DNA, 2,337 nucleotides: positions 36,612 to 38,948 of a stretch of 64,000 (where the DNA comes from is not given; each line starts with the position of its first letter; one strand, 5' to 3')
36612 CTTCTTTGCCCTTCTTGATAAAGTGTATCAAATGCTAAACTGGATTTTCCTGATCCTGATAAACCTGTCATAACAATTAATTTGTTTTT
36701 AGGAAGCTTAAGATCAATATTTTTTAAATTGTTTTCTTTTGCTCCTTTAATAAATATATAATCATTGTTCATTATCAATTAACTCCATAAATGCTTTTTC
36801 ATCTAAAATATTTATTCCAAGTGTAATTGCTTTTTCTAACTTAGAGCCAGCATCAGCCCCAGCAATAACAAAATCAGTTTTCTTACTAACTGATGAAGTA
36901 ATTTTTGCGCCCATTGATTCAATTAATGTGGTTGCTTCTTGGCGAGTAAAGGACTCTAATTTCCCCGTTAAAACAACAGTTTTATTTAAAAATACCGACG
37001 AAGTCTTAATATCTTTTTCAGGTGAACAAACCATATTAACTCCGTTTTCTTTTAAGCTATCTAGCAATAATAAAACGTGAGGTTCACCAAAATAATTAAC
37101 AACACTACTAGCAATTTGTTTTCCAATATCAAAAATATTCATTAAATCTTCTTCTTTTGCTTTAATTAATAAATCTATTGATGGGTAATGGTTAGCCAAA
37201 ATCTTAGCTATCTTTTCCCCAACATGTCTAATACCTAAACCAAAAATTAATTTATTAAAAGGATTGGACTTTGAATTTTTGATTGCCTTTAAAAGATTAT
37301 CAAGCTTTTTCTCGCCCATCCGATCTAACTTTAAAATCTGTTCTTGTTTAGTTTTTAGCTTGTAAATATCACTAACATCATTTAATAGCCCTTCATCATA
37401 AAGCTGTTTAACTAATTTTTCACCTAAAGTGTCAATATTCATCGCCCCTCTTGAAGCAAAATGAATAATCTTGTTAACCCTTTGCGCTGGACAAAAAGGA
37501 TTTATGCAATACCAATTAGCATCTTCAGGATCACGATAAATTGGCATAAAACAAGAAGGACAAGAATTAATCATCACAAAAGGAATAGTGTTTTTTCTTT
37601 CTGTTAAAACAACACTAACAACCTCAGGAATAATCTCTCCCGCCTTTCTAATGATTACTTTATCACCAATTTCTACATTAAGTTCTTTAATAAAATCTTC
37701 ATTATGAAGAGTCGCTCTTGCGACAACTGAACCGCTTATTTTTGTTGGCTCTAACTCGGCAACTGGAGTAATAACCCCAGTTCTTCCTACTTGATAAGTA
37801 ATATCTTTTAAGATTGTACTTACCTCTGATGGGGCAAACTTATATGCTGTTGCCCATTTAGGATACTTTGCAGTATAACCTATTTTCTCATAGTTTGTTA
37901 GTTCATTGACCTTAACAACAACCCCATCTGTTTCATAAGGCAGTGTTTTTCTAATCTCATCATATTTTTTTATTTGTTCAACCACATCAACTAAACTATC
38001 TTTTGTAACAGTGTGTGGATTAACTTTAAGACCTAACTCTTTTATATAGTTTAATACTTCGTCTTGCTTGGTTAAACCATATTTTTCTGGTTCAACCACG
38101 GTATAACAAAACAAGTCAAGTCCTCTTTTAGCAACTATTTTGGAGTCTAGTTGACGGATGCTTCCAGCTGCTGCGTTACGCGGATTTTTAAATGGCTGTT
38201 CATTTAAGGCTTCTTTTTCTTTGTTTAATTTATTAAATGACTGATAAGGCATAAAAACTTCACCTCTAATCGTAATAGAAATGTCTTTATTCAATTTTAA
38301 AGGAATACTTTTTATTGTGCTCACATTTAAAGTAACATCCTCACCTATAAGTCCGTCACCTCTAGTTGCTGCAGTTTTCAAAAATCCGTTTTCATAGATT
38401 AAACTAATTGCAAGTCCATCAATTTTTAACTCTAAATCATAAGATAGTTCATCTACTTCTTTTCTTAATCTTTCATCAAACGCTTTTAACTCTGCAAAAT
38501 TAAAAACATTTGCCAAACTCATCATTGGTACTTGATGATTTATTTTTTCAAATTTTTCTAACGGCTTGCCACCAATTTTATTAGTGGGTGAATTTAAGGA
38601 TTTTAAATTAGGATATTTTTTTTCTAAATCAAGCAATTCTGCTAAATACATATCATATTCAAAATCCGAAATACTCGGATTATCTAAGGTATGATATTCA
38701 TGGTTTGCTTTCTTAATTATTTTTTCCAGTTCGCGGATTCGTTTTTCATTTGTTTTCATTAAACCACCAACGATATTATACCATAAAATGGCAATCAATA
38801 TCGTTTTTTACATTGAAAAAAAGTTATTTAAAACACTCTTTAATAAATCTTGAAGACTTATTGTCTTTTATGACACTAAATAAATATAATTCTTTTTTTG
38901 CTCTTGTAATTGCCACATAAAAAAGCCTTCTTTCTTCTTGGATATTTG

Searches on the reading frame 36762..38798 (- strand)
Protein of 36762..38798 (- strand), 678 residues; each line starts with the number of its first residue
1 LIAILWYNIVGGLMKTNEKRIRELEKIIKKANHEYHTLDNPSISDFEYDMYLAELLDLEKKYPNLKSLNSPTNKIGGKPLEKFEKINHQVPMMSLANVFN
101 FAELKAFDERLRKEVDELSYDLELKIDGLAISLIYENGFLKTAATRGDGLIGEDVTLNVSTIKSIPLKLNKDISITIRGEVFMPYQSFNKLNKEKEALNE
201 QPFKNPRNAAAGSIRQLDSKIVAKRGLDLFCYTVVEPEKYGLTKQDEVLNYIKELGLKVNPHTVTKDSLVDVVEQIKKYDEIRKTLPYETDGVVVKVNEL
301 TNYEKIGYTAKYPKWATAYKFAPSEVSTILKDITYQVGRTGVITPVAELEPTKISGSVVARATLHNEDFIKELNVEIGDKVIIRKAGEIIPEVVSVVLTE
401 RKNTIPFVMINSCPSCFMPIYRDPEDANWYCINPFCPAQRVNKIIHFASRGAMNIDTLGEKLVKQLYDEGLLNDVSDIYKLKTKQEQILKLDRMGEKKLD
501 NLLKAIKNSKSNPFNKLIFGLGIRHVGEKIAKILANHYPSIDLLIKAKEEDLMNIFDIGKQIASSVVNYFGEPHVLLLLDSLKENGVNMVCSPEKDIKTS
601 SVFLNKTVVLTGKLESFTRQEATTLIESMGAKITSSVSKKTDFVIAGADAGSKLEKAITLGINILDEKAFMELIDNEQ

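Call 41: find_homologous_proteins(query=window:36762-38798:-, max_evalue=1e-50)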
Query window:36762-38798:- (678 aa): 8000 proteins with E <= 1e-50 among 8000 candidates; the best 120 are listed.
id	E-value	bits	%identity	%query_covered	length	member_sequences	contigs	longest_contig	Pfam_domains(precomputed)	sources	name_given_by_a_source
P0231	0.0e+0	1465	100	98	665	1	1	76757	PF12826.14,PF03120.23,PF14520.13,PF01653.24,PF00533.34,PF03119.22,PF22745.3,PF12738.14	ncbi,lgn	-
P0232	1.3e-285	967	64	99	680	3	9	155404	PF12826.14,PF03120.23,PF14520.13,PF01653.24,PF00533.34,PF03119.22,PF22745.3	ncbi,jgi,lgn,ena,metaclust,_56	jgi:DNA ligase (NAD+)|metaclust:\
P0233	2.9e-278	943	64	98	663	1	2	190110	PF12826.14,PF03120.23,PF01653.24,PF00533.34,PF03119.22,PF22745.3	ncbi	-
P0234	1.2e-276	938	64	97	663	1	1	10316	PF12826.14,PF03120.23,PF14520.13,PF01653.24,PF00533.34,PF03119.22,PF22745.3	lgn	-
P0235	1.3e-274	931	63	97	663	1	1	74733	PF12826.14,PF03120.23,PF01653.24,PF00533.34,PF03119.22,PF22745.3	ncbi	-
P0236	4.3e-274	929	65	97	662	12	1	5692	PF12826.14,PF03120.23,PF14520.13,PF01653.24,PF00533.34,PF03119.22,PF09511.16,PF22745.3,PF12738.14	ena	-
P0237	1.8e-272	924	62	98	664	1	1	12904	PF12826.14,PF03120.23,PF14520.13,PF01653.24,PF00533.34,PF03119.22,PF22745.3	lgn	-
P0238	1.5e-271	921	64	97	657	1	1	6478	PF12826.14,PF03120.23,PF14520.13,PF01653.24,PF00533.34,PF03119.22,PF22745.3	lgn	-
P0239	6.8e-271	919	62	97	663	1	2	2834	PF12826.14,PF03120.23,PF14520.13,PF01653.24,PF00533.34,PF03119.22,PF22745.3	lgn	-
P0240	2.1e-270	917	62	97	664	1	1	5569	PF12826.14,PF03120.23,PF14520.13,PF01653.24,PF00533.34,PF03119.22,PF09511.16,PF22745.3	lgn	-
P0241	3.1e-270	916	64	97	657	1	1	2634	PF12826.14,PF03120.23,PF14520.13,PF01653.24,PF00533.34,PF03119.22,PF09511.16,PF22745.3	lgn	-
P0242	1.3e-268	911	63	98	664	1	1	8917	PF12826.14,PF03120.23,PF14520.13,PF01653.24,PF00533.34,PF03119.22,PF22745.3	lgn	-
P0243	6.0e-268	909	63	97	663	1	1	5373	PF12826.14,PF03120.23,PF14520.13,PF01653.24,PF00533.34,PF03119.22,PF22745.3,PF12738.14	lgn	-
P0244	8.1e-268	908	63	97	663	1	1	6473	PF12826.14,PF03120.23,PF14520.13,PF01653.24,PF00533.34,PF03119.22,PF22745.3,PF12738.14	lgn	-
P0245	4.1e-267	906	62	98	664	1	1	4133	PF12826.14,PF03120.23,PF14520.13,PF01653.24,PF00533.34,PF03119.22,PF22745.3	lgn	-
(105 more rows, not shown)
